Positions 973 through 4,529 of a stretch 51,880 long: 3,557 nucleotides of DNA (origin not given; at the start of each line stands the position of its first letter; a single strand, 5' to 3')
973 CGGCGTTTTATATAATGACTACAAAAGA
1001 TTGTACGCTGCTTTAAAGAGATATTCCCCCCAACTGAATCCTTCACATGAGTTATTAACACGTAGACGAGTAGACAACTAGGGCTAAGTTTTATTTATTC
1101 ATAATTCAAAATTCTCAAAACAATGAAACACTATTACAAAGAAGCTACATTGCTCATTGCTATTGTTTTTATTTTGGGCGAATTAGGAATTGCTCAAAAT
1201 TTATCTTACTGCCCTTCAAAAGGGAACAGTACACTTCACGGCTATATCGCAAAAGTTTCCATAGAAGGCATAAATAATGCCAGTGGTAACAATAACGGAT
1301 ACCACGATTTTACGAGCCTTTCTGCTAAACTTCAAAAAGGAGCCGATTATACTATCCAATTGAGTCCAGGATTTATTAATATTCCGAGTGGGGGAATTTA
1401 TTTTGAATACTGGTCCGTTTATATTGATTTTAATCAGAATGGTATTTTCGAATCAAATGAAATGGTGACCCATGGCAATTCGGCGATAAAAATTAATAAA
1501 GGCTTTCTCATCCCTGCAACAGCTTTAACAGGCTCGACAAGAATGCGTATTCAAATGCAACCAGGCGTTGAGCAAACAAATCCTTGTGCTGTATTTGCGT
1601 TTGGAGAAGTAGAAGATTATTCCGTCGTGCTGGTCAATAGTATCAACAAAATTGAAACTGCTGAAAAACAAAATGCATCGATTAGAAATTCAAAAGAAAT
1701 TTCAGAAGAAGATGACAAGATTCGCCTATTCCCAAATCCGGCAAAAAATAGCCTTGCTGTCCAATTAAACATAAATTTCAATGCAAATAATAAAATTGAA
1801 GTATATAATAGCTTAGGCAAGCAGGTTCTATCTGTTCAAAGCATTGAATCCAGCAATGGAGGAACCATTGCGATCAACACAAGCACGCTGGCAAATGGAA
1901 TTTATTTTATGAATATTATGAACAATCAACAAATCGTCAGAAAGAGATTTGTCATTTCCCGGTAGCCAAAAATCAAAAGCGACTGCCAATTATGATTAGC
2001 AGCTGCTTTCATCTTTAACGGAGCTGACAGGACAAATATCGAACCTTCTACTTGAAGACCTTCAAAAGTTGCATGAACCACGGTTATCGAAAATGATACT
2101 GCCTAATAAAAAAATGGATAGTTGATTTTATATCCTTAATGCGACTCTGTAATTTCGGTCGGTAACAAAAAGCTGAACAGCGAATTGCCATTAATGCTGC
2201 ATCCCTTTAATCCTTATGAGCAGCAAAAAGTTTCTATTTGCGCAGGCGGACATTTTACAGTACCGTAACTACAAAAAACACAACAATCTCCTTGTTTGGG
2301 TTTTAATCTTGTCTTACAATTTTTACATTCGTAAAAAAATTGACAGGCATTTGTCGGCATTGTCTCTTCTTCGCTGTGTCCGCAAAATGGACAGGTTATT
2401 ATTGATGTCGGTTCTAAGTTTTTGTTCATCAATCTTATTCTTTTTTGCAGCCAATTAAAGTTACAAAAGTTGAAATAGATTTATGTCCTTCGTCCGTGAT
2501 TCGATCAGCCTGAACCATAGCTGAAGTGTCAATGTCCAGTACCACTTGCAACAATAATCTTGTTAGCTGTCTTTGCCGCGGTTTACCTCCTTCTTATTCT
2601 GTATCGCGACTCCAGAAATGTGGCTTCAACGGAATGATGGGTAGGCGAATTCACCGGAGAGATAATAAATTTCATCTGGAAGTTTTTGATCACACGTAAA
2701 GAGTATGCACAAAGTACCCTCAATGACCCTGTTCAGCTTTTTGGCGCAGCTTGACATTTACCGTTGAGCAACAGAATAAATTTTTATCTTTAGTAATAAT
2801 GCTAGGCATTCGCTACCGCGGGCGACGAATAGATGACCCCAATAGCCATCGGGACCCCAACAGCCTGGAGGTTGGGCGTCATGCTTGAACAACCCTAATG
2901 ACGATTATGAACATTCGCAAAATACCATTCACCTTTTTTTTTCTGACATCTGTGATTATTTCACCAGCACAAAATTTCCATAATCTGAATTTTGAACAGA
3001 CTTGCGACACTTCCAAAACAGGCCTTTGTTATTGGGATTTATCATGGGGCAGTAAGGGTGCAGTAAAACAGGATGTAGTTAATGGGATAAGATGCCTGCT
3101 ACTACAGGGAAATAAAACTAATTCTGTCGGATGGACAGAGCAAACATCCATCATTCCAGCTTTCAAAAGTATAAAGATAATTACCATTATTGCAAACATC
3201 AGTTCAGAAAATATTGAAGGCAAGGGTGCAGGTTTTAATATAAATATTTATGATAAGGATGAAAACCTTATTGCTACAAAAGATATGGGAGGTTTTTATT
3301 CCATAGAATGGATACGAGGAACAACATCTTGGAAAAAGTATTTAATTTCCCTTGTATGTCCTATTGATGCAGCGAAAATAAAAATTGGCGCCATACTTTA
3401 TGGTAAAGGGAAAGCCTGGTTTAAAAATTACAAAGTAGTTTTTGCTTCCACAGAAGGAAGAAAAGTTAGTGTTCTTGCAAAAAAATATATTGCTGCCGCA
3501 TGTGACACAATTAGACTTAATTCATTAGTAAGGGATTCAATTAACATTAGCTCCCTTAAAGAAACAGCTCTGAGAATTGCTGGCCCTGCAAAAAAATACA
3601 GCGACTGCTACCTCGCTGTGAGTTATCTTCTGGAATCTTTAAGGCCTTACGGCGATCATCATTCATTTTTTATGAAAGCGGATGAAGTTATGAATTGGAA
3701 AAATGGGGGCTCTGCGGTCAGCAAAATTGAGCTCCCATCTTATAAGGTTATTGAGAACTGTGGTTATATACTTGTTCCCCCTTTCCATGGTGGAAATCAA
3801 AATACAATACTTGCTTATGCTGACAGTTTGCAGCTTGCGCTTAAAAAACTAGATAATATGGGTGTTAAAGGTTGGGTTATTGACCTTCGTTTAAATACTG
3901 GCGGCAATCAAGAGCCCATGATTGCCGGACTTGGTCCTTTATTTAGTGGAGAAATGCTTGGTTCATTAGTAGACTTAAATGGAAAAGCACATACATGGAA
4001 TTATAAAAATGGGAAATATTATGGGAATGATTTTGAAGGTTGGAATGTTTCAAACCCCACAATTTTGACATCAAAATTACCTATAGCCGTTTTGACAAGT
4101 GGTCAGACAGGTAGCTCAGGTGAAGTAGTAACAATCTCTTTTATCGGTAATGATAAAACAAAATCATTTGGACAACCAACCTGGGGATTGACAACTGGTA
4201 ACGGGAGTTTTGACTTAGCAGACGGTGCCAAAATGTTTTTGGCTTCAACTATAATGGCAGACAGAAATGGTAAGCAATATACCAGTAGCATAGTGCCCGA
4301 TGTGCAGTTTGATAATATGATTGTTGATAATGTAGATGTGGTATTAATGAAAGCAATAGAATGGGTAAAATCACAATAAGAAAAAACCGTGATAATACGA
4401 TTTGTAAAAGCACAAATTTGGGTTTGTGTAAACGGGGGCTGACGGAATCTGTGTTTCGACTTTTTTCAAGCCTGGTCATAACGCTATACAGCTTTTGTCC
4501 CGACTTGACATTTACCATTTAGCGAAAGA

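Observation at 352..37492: At least 13 same-strand copies of a modular repeat built on the last codons of mnmE split 37 kb into gene cassettes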

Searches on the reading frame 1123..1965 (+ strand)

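Call 8: search_protein_families(library=pfam, proteins=[window:1123-1965:+], max_evalue=0.01)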
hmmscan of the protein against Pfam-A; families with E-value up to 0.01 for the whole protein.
window:1123-1965:+ (280 aa): 4 families
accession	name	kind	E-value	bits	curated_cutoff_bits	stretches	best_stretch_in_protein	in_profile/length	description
PF20009.4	GEVED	-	1.4e-19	71.1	24.4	1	96-168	1-77/78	GEVED domain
PF18962.6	Por_Secre_tail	-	6.1e-15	55.7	27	1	202-278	1-75/75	Secretion system C-terminal sorting domain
PF16967.11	TcfC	-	7.9e-05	22.6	29.4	1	214-274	4-61/68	E-set like domain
PF13585.12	CHU_C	-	0.00012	22.5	27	1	212-267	19-72/86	CHU_C Type IX secretion signal domain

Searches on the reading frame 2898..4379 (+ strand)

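Call 8: search_protein_families(library=pfam, proteins=[window:2898-4379:+], max_evalue=0.01)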
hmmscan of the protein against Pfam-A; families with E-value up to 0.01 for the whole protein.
window:2898-4379:+ (493 aa): 1 family
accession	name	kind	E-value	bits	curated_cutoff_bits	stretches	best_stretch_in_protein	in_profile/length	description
PF03572.23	Peptidase_S41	-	2e-20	73.4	24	1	288-470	2-164/165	Peptidase family S41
